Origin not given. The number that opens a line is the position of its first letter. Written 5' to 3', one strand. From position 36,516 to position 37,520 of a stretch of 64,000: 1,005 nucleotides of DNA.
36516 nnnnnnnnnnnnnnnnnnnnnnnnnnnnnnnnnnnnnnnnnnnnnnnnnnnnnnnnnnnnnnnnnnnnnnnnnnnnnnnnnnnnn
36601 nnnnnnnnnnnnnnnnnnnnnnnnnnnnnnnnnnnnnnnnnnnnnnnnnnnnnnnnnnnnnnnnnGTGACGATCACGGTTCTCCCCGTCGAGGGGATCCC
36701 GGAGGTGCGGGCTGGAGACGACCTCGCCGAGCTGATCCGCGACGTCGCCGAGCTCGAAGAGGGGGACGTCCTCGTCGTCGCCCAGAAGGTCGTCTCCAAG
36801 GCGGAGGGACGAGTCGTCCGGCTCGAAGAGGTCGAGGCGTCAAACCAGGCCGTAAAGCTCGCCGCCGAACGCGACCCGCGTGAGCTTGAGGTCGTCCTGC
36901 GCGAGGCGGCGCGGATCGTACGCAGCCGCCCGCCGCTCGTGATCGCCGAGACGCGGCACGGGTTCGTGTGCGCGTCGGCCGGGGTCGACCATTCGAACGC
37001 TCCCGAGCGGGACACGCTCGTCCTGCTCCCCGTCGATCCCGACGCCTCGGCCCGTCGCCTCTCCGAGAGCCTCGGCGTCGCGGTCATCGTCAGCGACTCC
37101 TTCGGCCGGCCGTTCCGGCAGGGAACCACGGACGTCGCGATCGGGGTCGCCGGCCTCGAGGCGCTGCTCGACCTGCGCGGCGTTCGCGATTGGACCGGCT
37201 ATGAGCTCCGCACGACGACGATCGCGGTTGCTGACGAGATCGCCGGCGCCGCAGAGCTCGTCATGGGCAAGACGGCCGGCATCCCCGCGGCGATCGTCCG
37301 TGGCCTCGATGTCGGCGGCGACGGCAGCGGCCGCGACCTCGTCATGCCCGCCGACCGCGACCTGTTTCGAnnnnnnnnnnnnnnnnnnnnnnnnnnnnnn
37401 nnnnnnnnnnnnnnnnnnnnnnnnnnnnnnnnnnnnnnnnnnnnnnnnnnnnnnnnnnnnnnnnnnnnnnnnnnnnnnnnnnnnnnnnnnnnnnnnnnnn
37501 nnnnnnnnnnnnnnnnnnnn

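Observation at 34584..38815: F420 operon with stand-alone CofE, an embedded Fno/NpdG-like oxidoreductase and an unknown fifth gene, all chained by 4-nt overlaps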

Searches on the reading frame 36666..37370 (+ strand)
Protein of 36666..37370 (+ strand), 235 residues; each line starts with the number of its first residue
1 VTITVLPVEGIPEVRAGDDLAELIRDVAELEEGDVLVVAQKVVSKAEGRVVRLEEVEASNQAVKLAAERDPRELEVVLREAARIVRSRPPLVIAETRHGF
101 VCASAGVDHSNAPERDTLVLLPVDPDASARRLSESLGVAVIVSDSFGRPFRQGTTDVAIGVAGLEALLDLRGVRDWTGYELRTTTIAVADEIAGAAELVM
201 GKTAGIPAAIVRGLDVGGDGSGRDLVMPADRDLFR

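Call 9: search_protein_families(library=pfam, proteins=[window:36666-37370:+], max_evalue=0.01)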
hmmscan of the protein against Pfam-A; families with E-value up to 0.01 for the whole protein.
window:36666-37370:+ (235 aa): 2 families
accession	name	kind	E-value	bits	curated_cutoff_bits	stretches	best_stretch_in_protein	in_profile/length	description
PF01996.21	F420_ligase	-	1.6e-65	221.1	25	1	11-213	4-218/218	F420-0:Gamma-glutamyl ligase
PF15698.10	Phosphatase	-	0.00021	21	28.4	1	39-105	138-202/256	Phosphatase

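Call 10: search_protein_families(library=ncbifam, proteins=[window:36666-37370:+], max_evalue=0.01)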
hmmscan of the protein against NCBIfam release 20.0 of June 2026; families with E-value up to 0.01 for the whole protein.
window:36666-37370:+ (235 aa): 4 families
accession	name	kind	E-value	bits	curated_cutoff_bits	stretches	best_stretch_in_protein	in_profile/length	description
TIGR01916.1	F420_cofE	equivalog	1.8e-80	269.9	180.65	1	4-235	2-244/244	coenzyme F420-0:L-glutamate ligase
NF009810.0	PRK13294.1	equivalog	2.9e-71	240.7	304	1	2-235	12-243/449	coenzyme F420-0:L-glutamate ligase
NF009809.0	PRK13293.1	equivalog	2.9e-71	239.8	274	1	2-235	2-244/253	coenzyme F420-0:L-glutamate ligase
TIGR04132.1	intra_fol_E_lig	hypoth_equivalog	1.1e-17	64.3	350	1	12-211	9-200/241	putative folate metabolism gamma-glutamate ligase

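Call 30: find_related_loci(query=window:36666-37370:+, collection=genome_contigs, flank=8000)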
Query window:36666-37370:+ (235 aa) in genome_contigs; peptide patterns used: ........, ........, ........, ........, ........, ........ (x = any residue, [..] = any of these).
600 stretches matched a pattern (row limit reached: there are more); 518 encode a relative of the query (tblastn E <= 1e-3); the best 80 are kept; 80 distinct loci.
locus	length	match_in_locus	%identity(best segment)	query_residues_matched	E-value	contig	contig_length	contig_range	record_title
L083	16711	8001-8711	79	3-235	4e-111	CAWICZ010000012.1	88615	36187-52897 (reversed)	MAG: uncultured Actinomycetes bacterium isolate MFD00962.bin.1.69 genome assembly, contig: contig_63813, whole genome sh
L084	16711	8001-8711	79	3-235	5e-108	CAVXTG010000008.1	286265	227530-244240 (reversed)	MAG: uncultured Actinomycetes bacterium isolate MFD05454.bin.2.277 genome assembly, contig: contig_18477, whole genome s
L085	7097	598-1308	77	3-235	5e-106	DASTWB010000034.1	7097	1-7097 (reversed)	MAG TPA_asm: Gaiellaceae bacterium isolate SMAG_U2375 k141_636204, whole genome shotgun sequence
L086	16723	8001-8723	71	1-235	4e-104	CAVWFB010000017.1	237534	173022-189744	MAG: uncultured Actinomycetes bacterium isolate MFD09126.bin.1.47 genome assembly, contig: contig_8231, whole genome sho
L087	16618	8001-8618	81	30-235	2e-100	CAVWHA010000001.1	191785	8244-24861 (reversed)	MAG: uncultured Actinomycetes bacterium isolate MFD09206.bin.2.167 genome assembly, contig: contig_10433, whole genome s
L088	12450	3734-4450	70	3-235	1e-99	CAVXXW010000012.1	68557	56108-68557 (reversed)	MAG: uncultured Actinomycetes bacterium isolate MFD08700.bin.1.74 genome assembly, contig: contig_30945, whole genome sh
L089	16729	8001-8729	71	3-235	3e-99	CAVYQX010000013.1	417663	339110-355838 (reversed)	MAG: uncultured Gaiellaceae bacterium isolate MFD06229.bin.2.210 genome assembly, contig: contig_9296, whole genome shot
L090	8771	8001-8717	69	3-235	6e-99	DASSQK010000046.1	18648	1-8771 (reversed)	MAG TPA_asm: Gaiellaceae bacterium isolate SMAG_U460 k141_1700314, whole genome shotgun sequence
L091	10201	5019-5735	69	3-235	9e-99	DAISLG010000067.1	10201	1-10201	MAG TPA_asm: Gaiellaceae bacterium isolate CTOTU41335 NODE_5493_length_10201_cov_9.839543, whole genome shotgun sequence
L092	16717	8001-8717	70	3-235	2e-98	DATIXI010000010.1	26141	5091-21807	MAG TPA_asm: Gaiellaceae bacterium isolate SMAG_U15245 k141_4255078, whole genome shotgun sequence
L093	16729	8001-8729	71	3-235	5e-97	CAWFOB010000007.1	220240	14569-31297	MAG: uncultured Thermoleophilia bacterium isolate MFD06085.bin.2.33 genome assembly, contig: contig_47182, whole genome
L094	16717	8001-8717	69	3-235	9e-96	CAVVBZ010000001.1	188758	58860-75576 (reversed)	MAG: uncultured Actinomycetes bacterium isolate MFD02809.bin.3.174 genome assembly, contig: contig_100003, whole genome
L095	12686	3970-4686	67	3-235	5e-95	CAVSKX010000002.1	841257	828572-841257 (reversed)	MAG: uncultured Actinomycetes bacterium isolate MFD04944.bin.2.148 genome assembly, contig: contig_24888, whole genome s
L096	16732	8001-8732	70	3-235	1e-94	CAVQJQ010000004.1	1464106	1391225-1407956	MAG: uncultured Actinomycetes bacterium isolate MFD02416.bin.1.74 genome assembly, contig: contig_15230, whole genome sh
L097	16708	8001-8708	68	3-235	6e-95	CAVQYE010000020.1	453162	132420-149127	MAG: uncultured Actinomycetes bacterium isolate MFD05942.bin.2.212 genome assembly, contig: contig_88685, whole genome s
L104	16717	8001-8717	70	3-235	8e-94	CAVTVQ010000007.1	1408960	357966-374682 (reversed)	MAG: uncultured Actinomycetes bacterium isolate MFD09267.bin.2.334 genome assembly, contig: contig_30208, whole genome s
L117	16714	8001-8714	69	3-234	7e-91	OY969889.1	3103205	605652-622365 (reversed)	MAG: uncultured Actinomycetes bacterium isolate MFD02360.bin.1.3 genome assembly, chromosome: 1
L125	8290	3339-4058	67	3-235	4e-89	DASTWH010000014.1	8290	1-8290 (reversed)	MAG TPA_asm: Gaiellaceae bacterium isolate SMAG_U2382 k141_518061, whole genome shotgun sequence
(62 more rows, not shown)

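Call 53: search_protein_families(library=ncbifam, proteins=[L117:12873-15776:+, L117:11515-12504:-, L125:4079-5131:+], max_evalue=0.0001)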
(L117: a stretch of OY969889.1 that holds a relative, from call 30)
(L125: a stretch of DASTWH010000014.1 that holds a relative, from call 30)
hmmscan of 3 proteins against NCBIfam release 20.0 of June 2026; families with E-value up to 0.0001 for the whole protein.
L117:12873-15776:+ (968 aa): 22 families
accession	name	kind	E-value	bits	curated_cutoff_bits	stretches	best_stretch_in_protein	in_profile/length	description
NF006687.0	PRK09234.1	equivalog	0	1099.5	1018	2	68-438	42-422/849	bifunctional FO biosynthesis protein CofGH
TIGR03551.1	F420_cofH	equivalog_domain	1e-160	534.2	374.1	2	455-800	3-343/345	5-amino-6-(D-ribitylamino)uracil--L-tyrosine 4-hydroxyphenyl transferase CofH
TIGR03550.1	F420_cofG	equivalog_domain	3.3e-151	502.9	213.35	1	93-414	1-321/322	7,8-didemethyl-8-hydroxy-5-deazariboflavin synthase CofG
NF005609.0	PRK07360.1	equivalog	1.2e-136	455.3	426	2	451-801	19-367/374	7,8-didemethyl-8-hydroxy-5-deazariboflavin synthase subunit CofH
NF004884.0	PRK06245.1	equivalog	9.6e-133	442.2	209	1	84-420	3-334/340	7,8-didemethyl-8-hydroxy-5-deazariboflavin synthase subunit CofG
TIGR00423.1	TIGR00423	subfamily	2.3e-127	424.5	260.25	2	488-799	1-307/310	CofH family radical SAM protein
TIGR03699.1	menaquin_MqnC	equivalog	1.8e-112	375.6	428.1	3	453-799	3-339/342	cyclic dehypoxanthinyl futalosine synthase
TIGR03700.1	mena_SCO4494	equivalog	8.5e-98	327.5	434.55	2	448-800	6-349/351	aminofutalosine synthase MqnE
NF006277.0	PRK08445.1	equivalog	1.8e-79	267.1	576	1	454-799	5-342/348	dehypoxanthine futalosine cyclase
NF006276.0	PRK08444.1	equivalog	4.7e-74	249.5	560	2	473-801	30-349/353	aminofutalosine synthase MqnE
NF004580.0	PRK05926.1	equivalog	1.3e-53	182.6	583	1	449-792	24-362/370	hypothetical protein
TIGR03668.1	Rv0121_F420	hypoth_equivalog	7.1e-45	152.5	119.15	1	845-963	11-140/141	TIGR03668 family PPOX class F420-dependent oxidoreductase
TIGR00433.2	bioB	equivalog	2e-17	63.4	225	2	72-328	18-251/307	biotin synthase BioB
TIGR03910.1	pyrrolys_PylB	equivalog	1.4e-15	57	348.2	1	70-329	32-269/347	methylornithine synthase PylB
TIGR03618.1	Rv1155_F420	subfamily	5.1e-15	55.8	79.05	1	846-949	8-112/127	TIGR03618 family F420-dependent PPOX class oxidoreductase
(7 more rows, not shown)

L117:11515-12504:- (330 aa): 31 families (the best 25 are shown)
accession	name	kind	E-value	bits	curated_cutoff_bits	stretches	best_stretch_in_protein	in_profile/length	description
TIGR03554.1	F420_G6P_DH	equivalog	5.6e-130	433.1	420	1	4-330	2-331/331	glucose-6-phosphate dehydrogenase (coenzyme-F420)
TIGR03557.1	F420_G6P_family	subfamily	1.3e-72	244.7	210.4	1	6-330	1-315/316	TIGR03557 family F420-dependent LLM class oxidoreductase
TIGR04465.1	ArgArg_F420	equivalog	2.6e-67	227.4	470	1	6-329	48-363/364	F420-dependent hydroxymycolic acid dehydrogenase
TIGR03885.1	flavin_revert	hypoth_equivalog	1.2e-66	225.1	398.7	1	6-328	1-314/315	TIGR03885 family FMN-dependent LLM class oxidoreductase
TIGR03619.1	F420_Rv2161c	subfamily_domain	1.3e-34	119.9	166.9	1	27-250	7-238/247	TIGR03619 family F420-dependent LLM class oxidoreductase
TIGR03560.1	F420_Rv1855c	subfamily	2.9e-29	102.5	231.4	1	17-226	12-225/227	TIGR03560 family F420-dependent LLM class oxidoreductase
NF002619.0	PRK02271.1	equivalog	3.3e-25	89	276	1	18-249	14-231/329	5,10-methylenetetrahydromethanopterin reductase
TIGR03854.1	F420_MSMEG_3544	hypoth_equivalog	1.1e-24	87.3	295.6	1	50-284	37-267/290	TIGR03854 family LLM class F420-dependent oxidoreductase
TIGR03564.1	F420_MSMEG_4879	subfamily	1.5e-23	83.8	234.25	1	58-306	30-264/265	TIGR03564 family F420-dependent LLM class oxidoreductase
TIGR03555.1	F420_mer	equivalog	2.5e-23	83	348.7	1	54-249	40-230/325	5,10-methylenetetrahydromethanopterin reductase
TIGR04024.1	F420_NP1902A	hypoth_equivalog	5.6e-23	81.2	345.4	1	54-250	42-234/330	TIGR04024 family LLM class F420-dependent oxidoreductase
TIGR04021.1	LLM_DMSO2_sfnG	equivalog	1.8e-21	76.9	382.95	1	60-226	69-234/350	dimethylsulfone monooxygenase SfnG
TIGR03842.1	F420_CPS_4043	hypoth_equivalog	2.4e-21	76.2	295.45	1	61-250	49-225/329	TIGR03842 family LLM class F420-dependent oxidoreductase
TIGR03621.1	F420_MSMEG_2516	subfamily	1.1e-19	70.7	213.15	1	18-190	14-172/295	TIGR03621 family F420-dependent LLM class oxidoreductase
TIGR03857.1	F420_MSMEG_2249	hypoth_equivalog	8.1e-19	68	218.4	1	17-239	13-222/329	TIGR03857 family LLM class F420-dependent oxidoreductase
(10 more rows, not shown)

L125:4079-5131:+ (351 aa): 4 families
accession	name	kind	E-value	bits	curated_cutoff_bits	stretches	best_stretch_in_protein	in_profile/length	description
TIGR03328.1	salvage_mtnB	equivalog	6.6e-12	45.3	137.05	1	200-285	19-93/194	methylthioribulose 1-phosphate dehydratase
NF006672.0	PRK09220.1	equivalog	6.9e-11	41.9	226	1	200-288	33-109/209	methylthioribulose 1-phosphate dehydratase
NF005244.0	PRK06754.1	equivalog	5.4e-05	22.5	281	0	200-283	29-102/214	methylthioribulose 1-phosphate dehydratase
NF053831.1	RU1PAldHalo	equivalog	6.5e-05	22.5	300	0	192-287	17-99/208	ribulose-1-phosphate aldolase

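Call 54: find_related_loci(query=L117:13074-15272:+, collection=genome_contigs, flank=10000)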
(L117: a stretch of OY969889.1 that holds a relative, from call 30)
Query L117:13074-15272:+ (733 aa) in genome_contigs; peptide patterns used: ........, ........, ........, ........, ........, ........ (x = any residue, [..] = any of these).
600 stretches matched a pattern (row limit reached: there are more); 596 encode a relative of the query (tblastn E <= 1e-3); the best 80 are kept; 80 distinct loci.
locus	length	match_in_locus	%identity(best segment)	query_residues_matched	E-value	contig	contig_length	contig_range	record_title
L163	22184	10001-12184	78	3-733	0e+0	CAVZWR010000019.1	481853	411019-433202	MAG: uncultured Actinomycetes bacterium isolate MFD02159.bin.2.38 genome assembly, contig: contig_6896, whole genome sho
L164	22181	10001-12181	76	6-733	0e+0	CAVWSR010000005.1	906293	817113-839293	MAG: uncultured Actinomycetes bacterium isolate MFD05442.bin.2.111 genome assembly, contig: contig_24269, whole genome s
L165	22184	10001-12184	77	6-733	0e+0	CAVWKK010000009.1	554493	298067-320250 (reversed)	MAG: uncultured Actinomycetes bacterium isolate MFD08669.bin.1.39 genome assembly, contig: contig_7821, whole genome sho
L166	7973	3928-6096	76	8-733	0e+0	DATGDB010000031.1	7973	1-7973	MAG TPA_asm: Gaiellaceae bacterium isolate SMAG_U9663 k141_767372, whole genome shotgun sequence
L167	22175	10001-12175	76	8-733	0e+0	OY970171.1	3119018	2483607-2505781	MAG: uncultured Gaiellaceae bacterium isolate MFD09212.bin.c.3 genome assembly, chromosome: 1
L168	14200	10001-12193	74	3-733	0e+0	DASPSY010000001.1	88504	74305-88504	MAG TPA_asm: Gaiellaceae bacterium isolate SMAG_U12263 k141_1297774, whole genome shotgun sequence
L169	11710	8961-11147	76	3-733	0e+0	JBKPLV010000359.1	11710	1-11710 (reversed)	MAG: Actinomycetota bacterium isolate GS_HAYS_MAG_00083 GS_HAYS_000002604995, whole genome shotgun sequence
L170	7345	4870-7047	76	6-732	0e+0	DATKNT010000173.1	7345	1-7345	MAG TPA_asm: Gaiellaceae bacterium isolate SMAG_U14744 k141_1426244, whole genome shotgun sequence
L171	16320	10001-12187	74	6-733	0e+0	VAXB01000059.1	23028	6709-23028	MAG: Actinobacteria bacterium isolate AC_21 14_0903_05_20cm_scaffold_876, whole genome shotgun sequence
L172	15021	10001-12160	76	17-732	0e+0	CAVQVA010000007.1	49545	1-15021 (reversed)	MAG: uncultured Actinomycetes bacterium isolate MFD10007.bin.3.89 genome assembly, contig: contig_19049, whole genome sh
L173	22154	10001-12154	76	14-732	0e+0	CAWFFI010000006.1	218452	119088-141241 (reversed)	MAG: uncultured Actinomycetes bacterium isolate MFD02416.bin.2.241 genome assembly, contig: contig_3784, whole genome sh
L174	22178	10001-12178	73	8-733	0e+0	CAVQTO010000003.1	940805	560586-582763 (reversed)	MAG: uncultured Actinomycetes bacterium isolate MFD06742.bin.2.194 genome assembly, contig: contig_21034, whole genome s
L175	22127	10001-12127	76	25-732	0e+0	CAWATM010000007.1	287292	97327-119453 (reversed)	MAG: uncultured Gaiellaceae bacterium isolate MFD02840.bin.1.248 genome assembly, contig: contig_18937, whole genome sho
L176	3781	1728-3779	75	22-702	0e+0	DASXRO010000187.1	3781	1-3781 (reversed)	MAG TPA_asm: Gaiellaceae bacterium isolate SMAG_U4642 k141_1849608, whole genome shotgun sequence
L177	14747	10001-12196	66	7-733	0e+0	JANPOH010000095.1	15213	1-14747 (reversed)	MAG: Betaproteobacteria bacterium isolate VAR_87_metabat_144 VAR_87_k141_5343046, whole genome shotgun sequence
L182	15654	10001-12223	65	6-733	0e+0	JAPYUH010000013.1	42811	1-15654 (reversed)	MAG: Alphaproteobacteria bacterium isolate PW8.maxbin2.065_sub PW8_1043_length_42811_cov_14.597133, whole genome shotgun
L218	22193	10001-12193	63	18-732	0e+0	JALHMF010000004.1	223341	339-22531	MAG: Xanthobacteraceae bacterium isolate Bin_30_3_2 c_000000000338, whole genome shotgun sequence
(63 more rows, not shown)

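Call 70: search_protein_families(library=ncbifam, proteins=[L182:6806-7447:+, L218:6811-7446:+, L177:12274-12918:+, L089:7369-7986:+, L104:7387-7998:+], max_evalue=0.00001)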
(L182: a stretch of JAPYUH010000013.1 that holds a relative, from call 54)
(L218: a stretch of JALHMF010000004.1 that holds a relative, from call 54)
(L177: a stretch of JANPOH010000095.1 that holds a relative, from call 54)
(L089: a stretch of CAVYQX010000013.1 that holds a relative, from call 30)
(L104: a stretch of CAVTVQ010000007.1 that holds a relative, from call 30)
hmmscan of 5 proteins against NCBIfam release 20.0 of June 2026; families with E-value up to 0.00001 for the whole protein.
L182:6806-7447:+ (214 aa): 3 families
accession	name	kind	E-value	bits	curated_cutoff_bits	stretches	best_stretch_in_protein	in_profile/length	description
TIGR01915.1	npdG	equivalog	1.6e-61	208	149.8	1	1-210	3-220/220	NADPH-dependent F420 reductase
NF006409.0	PRK08655.1-3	equivalog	4.9e-07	29.6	310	1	1-110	3-107/290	prephenate dehydrogenase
NF006408.0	PRK08655.1-2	equivalog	6.9e-06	25.1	422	1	1-95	9-98/441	prephenate dehydrogenase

L218:6811-7446:+ (212 aa): 6 families
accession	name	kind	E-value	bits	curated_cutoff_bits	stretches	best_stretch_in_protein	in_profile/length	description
TIGR01915.1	npdG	equivalog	5e-52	177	149.8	1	1-208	3-220/220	NADPH-dependent F420 reductase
NF006408.0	PRK08655.1-2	equivalog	1.4e-11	43.9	422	1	1-93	9-97/441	prephenate dehydrogenase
NF006409.0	PRK08655.1-3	equivalog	5.2e-11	42.6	310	1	1-92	3-89/290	prephenate dehydrogenase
NF006410.0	PRK08655.1-4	equivalog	9.1e-09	34.6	498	1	1-92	7-94/446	prephenate dehydrogenase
NF006407.0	PRK08655.1-1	equivalog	1.8e-07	30.4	834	1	1-93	3-91/439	prephenate dehydrogenase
NF006411.0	PRK08655.1-5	equivalog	5.4e-06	25.5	464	1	3-93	7-91/443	prephenate dehydrogenase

L177:12274-12918:+ (215 aa): 3 families
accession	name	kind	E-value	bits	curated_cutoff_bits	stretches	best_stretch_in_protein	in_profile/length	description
TIGR01915.1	npdG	equivalog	3.1e-60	203.9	149.8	1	1-212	1-220/220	NADPH-dependent F420 reductase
NF006409.0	PRK08655.1-3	equivalog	6.5e-10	39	310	1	1-98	1-93/290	prephenate dehydrogenase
NF006408.0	PRK08655.1-2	equivalog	5e-06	25.5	422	1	1-97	7-98/441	prephenate dehydrogenase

L089:7369-7986:+ (206 aa): 3 families
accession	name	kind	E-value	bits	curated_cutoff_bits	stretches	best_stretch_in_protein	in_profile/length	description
TIGR01915.1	npdG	equivalog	6.5e-39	134.1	149.8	1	1-203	1-220/220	NADPH-dependent F420 reductase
NF006409.0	PRK08655.1-3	equivalog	1.2e-11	44.7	310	1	1-79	1-78/290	prephenate dehydrogenase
NF006408.0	PRK08655.1-2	equivalog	5e-07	28.8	422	1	1-78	7-84/441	prephenate dehydrogenase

L104:7387-7998:+ (204 aa): 3 families
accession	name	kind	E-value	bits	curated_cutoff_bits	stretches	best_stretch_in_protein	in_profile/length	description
TIGR01915.1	npdG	equivalog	1.4e-38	133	149.8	1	1-201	1-220/220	NADPH-dependent F420 reductase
NF006409.0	PRK08655.1-3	equivalog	8.2e-12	45.3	310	1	1-82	1-82/290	prephenate dehydrogenase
NF006408.0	PRK08655.1-2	equivalog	3.2e-08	32.8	422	1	1-87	7-94/441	prephenate dehydrogenase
